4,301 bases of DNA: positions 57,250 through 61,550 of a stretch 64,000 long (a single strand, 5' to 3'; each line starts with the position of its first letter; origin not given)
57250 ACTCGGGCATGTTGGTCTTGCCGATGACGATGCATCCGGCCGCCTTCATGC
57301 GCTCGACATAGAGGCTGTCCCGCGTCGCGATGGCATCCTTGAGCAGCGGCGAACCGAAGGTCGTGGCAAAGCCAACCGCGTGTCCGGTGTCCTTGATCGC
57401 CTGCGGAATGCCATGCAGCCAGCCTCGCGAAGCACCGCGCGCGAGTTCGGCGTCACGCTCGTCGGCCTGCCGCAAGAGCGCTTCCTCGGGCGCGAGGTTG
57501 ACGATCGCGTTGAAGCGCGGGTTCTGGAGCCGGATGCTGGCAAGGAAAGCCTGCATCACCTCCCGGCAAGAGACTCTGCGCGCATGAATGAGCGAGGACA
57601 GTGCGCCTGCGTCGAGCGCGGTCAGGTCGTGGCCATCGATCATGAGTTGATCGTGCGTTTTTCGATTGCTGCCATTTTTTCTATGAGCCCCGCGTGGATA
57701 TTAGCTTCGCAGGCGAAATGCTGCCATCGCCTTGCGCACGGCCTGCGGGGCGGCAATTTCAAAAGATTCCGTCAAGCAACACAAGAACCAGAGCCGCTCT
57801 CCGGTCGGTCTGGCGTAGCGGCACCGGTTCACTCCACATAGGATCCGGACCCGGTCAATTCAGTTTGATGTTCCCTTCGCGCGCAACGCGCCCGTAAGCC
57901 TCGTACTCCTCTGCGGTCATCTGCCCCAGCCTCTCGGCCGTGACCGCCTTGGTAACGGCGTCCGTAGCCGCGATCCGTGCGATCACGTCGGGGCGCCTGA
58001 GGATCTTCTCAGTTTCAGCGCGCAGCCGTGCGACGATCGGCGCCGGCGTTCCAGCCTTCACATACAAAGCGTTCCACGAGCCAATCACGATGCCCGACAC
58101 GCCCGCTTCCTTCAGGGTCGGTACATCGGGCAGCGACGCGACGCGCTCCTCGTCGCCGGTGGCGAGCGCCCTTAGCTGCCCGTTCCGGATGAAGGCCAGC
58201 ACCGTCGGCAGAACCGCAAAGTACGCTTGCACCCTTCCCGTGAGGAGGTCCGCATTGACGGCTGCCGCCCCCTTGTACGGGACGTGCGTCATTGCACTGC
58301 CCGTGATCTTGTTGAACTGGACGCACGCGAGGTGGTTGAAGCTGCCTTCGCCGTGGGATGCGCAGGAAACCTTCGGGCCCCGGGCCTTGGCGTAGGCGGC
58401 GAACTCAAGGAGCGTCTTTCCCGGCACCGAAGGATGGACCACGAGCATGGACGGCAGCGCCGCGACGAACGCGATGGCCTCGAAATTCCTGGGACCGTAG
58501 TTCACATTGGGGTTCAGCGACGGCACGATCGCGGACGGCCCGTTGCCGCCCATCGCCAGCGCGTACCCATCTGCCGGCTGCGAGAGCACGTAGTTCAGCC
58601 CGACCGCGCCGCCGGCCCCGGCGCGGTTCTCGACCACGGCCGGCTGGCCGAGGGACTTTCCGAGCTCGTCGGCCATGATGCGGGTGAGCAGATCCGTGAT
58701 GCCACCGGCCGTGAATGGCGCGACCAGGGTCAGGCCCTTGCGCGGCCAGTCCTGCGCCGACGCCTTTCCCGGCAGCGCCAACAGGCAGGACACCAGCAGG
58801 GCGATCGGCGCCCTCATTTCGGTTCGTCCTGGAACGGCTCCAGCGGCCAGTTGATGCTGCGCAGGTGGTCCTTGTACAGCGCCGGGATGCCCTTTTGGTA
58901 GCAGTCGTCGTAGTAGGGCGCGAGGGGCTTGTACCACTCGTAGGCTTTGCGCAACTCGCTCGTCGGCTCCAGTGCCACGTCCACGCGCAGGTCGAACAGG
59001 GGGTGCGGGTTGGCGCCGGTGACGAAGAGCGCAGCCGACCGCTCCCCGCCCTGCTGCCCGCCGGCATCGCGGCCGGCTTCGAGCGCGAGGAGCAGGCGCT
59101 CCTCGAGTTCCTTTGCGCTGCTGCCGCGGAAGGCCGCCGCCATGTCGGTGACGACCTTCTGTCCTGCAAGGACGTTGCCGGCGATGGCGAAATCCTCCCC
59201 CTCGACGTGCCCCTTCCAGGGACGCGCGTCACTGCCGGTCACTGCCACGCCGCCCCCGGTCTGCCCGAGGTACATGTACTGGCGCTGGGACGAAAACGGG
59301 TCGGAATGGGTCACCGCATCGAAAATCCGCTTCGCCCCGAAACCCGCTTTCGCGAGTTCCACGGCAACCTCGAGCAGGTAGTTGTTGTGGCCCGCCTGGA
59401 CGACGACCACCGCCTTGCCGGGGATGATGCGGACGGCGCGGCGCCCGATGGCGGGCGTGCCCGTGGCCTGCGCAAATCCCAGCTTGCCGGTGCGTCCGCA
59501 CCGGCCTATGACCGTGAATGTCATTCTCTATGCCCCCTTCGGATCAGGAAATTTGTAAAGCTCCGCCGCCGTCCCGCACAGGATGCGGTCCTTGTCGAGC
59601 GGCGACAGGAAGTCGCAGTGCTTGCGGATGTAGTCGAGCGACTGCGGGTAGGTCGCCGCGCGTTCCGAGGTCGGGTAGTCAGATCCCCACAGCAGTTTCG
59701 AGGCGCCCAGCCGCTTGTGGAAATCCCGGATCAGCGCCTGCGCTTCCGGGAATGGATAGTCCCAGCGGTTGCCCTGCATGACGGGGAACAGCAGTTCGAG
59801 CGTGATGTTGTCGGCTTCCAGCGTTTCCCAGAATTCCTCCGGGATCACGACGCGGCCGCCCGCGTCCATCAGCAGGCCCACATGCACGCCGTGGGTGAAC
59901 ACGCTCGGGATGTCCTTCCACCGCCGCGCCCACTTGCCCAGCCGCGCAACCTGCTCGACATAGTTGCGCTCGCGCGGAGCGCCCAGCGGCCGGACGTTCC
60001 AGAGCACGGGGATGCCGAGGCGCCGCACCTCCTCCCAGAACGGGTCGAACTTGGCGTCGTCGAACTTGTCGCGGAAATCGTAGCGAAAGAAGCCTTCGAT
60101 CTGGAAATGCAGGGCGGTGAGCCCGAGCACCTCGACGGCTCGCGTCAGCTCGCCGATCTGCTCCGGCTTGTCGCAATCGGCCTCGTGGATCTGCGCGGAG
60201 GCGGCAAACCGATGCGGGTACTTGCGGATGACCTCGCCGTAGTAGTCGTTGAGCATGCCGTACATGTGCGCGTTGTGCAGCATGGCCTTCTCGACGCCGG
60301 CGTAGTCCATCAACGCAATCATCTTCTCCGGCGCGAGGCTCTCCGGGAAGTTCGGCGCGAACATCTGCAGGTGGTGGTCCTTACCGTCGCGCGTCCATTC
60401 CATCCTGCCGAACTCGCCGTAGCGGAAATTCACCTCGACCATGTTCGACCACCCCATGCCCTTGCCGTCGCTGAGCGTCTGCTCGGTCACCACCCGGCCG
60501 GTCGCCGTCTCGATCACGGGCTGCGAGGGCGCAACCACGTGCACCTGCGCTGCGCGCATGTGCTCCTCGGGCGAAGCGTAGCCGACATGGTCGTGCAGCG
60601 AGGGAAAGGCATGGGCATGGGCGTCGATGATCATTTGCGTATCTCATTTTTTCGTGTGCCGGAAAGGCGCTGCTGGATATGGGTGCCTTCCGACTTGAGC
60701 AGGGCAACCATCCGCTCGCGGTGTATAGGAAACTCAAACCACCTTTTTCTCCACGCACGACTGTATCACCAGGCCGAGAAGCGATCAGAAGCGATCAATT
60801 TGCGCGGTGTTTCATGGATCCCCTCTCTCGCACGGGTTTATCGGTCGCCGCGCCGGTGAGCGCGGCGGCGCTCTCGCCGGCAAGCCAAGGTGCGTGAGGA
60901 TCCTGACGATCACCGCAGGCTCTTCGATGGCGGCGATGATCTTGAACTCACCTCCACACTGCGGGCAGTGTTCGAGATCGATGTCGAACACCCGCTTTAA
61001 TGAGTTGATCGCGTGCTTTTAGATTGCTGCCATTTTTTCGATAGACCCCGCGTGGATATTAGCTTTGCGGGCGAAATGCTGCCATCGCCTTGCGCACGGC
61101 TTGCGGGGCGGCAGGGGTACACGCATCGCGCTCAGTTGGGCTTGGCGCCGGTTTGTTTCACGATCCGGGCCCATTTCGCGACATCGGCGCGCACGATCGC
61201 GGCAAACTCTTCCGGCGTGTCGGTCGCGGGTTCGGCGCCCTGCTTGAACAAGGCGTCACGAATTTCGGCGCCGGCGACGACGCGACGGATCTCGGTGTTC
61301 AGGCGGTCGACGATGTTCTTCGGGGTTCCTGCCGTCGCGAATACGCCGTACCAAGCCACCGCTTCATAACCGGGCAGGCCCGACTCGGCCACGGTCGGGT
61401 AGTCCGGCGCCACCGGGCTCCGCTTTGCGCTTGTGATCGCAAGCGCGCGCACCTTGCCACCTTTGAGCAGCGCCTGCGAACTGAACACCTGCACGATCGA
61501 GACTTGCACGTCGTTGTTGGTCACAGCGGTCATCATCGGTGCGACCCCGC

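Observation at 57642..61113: IS91/ISCR-type remnant plus a three-gene catabolic module, bracketed by ~90% identical 114-bp direct repeats (complex-integron-like architecture)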

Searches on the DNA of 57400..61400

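Call 51: search_rna_families(source=window, start=57400, end=61400, threshold=evalue, max_evalue=1)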
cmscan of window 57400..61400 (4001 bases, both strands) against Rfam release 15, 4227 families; matches with E-value up to 1: 1.
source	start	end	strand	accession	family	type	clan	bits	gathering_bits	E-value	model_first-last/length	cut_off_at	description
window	57419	57589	+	RF01946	KCNQ1OT1_1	Gene; lncRNA;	-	16.7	70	0.015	1-464/464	no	KCNQ1 overlapping transcript 1 conserved region 1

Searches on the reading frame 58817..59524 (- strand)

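Call 11: search_protein_families(library=pfam, proteins=[window:58817-59524:-], max_evalue=0.01)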
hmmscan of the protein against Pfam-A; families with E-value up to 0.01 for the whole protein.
window:58817-59524:- (236 aa): 1 family
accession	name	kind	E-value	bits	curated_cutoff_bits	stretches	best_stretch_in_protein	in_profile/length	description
PF06267.17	DUF1028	-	5.9e-48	163.7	26.2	1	2-191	1-193/193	Family of unknown function (DUF1028)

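Call 48: search_protein_families(library=ncbifam, proteins=[window:58817-59524:-], max_evalue=0.01)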
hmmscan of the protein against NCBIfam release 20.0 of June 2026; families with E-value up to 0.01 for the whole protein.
window:58817-59524:- (236 aa): 0 families
